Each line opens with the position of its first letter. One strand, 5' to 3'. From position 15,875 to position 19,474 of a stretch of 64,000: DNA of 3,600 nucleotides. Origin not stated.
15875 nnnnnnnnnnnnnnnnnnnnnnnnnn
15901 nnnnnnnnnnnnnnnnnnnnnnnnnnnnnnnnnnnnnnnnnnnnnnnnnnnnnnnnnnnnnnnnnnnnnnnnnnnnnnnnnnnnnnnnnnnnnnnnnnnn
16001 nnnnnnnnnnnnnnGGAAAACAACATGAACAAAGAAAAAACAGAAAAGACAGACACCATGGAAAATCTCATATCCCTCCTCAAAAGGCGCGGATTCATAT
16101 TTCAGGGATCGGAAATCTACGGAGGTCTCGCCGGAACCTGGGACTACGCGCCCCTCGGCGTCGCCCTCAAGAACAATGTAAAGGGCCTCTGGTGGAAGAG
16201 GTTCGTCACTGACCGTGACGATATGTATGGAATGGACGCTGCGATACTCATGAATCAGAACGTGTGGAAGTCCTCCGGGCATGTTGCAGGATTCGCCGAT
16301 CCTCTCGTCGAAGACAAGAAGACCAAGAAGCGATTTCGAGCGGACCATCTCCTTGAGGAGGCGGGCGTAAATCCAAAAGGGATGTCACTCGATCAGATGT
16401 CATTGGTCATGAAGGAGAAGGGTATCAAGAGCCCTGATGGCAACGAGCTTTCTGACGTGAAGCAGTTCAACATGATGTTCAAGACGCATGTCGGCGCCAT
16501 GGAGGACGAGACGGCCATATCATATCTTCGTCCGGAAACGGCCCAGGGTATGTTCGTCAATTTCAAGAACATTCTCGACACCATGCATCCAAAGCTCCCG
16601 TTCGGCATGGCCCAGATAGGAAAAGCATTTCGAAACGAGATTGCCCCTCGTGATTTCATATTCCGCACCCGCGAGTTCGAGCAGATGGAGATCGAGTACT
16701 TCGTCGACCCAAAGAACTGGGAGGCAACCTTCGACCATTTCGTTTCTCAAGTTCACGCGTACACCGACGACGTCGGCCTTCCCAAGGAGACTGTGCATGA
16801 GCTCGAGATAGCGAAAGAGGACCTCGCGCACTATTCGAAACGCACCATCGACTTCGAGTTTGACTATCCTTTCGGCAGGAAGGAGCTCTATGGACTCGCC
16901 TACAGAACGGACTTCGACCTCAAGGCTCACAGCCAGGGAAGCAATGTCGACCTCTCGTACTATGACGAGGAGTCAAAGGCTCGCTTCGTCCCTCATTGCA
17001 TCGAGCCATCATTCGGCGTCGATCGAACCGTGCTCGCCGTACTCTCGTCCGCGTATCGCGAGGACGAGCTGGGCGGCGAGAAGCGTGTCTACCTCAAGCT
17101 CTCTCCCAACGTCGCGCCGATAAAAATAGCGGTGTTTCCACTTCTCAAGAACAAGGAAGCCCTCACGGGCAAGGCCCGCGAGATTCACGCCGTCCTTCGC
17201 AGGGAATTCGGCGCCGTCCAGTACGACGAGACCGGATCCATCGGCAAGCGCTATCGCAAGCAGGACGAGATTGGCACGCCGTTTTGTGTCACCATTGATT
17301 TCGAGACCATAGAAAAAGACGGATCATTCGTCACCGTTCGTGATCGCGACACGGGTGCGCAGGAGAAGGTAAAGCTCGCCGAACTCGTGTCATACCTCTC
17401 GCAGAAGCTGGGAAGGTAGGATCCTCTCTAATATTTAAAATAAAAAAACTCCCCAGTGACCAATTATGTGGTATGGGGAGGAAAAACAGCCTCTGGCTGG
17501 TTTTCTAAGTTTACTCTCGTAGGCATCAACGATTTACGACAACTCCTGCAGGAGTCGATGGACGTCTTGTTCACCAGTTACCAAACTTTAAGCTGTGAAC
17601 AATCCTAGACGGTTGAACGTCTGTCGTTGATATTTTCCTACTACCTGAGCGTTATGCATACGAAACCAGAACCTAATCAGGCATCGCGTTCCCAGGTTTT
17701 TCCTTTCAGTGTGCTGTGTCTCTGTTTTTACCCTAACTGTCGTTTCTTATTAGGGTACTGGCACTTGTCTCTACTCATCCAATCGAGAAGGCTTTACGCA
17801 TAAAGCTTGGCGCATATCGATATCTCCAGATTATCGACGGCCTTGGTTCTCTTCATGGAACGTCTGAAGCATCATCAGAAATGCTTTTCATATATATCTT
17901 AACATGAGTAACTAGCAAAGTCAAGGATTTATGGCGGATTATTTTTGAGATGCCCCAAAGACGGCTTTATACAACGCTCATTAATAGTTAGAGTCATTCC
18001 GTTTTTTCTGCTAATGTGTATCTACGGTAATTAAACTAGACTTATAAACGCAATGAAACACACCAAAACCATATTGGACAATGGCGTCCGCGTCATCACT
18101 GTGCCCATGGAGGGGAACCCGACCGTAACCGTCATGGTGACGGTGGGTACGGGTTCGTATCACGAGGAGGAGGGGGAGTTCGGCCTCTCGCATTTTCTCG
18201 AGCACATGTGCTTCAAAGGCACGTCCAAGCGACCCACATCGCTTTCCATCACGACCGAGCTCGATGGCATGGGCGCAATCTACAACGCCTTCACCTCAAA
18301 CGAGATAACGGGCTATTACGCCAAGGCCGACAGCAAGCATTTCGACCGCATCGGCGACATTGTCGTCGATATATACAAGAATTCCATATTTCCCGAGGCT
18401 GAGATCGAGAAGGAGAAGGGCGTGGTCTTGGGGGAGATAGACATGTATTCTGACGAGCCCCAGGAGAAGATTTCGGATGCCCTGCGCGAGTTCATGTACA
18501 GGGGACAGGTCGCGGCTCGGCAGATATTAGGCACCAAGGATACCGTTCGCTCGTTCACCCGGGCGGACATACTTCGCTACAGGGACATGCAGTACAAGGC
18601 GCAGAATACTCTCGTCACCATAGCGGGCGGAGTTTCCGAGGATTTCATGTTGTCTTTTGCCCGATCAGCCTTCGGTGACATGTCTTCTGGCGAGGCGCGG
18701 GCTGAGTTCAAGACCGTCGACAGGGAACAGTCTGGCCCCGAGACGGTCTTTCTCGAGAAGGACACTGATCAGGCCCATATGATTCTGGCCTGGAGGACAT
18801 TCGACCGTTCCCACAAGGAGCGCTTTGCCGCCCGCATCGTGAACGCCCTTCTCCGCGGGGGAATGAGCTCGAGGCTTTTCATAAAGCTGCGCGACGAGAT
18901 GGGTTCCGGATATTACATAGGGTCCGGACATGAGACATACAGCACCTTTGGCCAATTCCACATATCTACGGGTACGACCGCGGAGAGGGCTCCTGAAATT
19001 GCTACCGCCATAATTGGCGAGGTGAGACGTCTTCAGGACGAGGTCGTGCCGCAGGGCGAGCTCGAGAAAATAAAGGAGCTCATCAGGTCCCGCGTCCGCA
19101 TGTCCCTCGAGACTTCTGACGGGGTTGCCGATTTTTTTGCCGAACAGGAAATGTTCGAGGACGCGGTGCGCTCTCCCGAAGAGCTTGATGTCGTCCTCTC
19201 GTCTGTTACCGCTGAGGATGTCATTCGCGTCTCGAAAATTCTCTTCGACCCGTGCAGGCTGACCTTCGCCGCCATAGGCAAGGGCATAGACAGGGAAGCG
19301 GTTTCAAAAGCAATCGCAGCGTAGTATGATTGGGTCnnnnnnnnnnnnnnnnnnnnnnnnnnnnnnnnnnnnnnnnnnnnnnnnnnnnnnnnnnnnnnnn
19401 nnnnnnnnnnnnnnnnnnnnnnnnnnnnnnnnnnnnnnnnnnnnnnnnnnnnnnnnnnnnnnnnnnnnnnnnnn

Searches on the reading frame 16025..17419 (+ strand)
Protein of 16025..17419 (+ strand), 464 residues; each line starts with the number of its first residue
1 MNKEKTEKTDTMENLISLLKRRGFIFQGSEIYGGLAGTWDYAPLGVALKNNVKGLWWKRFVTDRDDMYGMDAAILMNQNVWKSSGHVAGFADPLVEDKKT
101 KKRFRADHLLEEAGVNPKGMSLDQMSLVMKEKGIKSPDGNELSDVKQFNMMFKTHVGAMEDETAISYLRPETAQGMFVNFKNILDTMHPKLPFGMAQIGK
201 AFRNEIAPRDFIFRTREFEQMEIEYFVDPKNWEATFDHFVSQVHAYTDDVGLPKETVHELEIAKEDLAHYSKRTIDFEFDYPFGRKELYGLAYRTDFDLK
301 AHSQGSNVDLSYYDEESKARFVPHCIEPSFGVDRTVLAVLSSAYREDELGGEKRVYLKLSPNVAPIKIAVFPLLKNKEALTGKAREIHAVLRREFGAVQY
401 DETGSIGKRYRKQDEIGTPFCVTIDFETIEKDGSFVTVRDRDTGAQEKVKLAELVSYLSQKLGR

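Call 61: search_protein_families(library=pfam, proteins=[window:16025-17419:+], max_evalue=0.001)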
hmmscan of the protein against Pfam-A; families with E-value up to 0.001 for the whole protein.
window:16025-17419:+ (464 aa): 2 families
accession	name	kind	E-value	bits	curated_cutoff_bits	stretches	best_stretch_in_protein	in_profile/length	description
PF03129.25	HGTP_anticodon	-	5.1e-20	71.9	21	1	367-460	1-93/94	Anticodon binding domain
PF00587.30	tRNA-synt_2b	-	6.3e-13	49.6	29.3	1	164-342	9-178/179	tRNA synthetase class II core domain (G, H, P, S and T)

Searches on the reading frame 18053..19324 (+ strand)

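Call 61: search_protein_families(library=pfam, proteins=[window:18053-19324:+], max_evalue=0.001)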
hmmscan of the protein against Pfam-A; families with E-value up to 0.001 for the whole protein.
window:18053-19324:+ (423 aa): 2 families
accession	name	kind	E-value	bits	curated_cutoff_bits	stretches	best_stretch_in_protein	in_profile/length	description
PF00675.25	Peptidase_M16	-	9e-35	120.2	22.3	1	14-161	2-148/149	Insulinase (Peptidase family M16)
PF05193.26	Peptidase_M16_C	-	6.1e-32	111.4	23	1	167-342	1-179/181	Peptidase M16 inactive domain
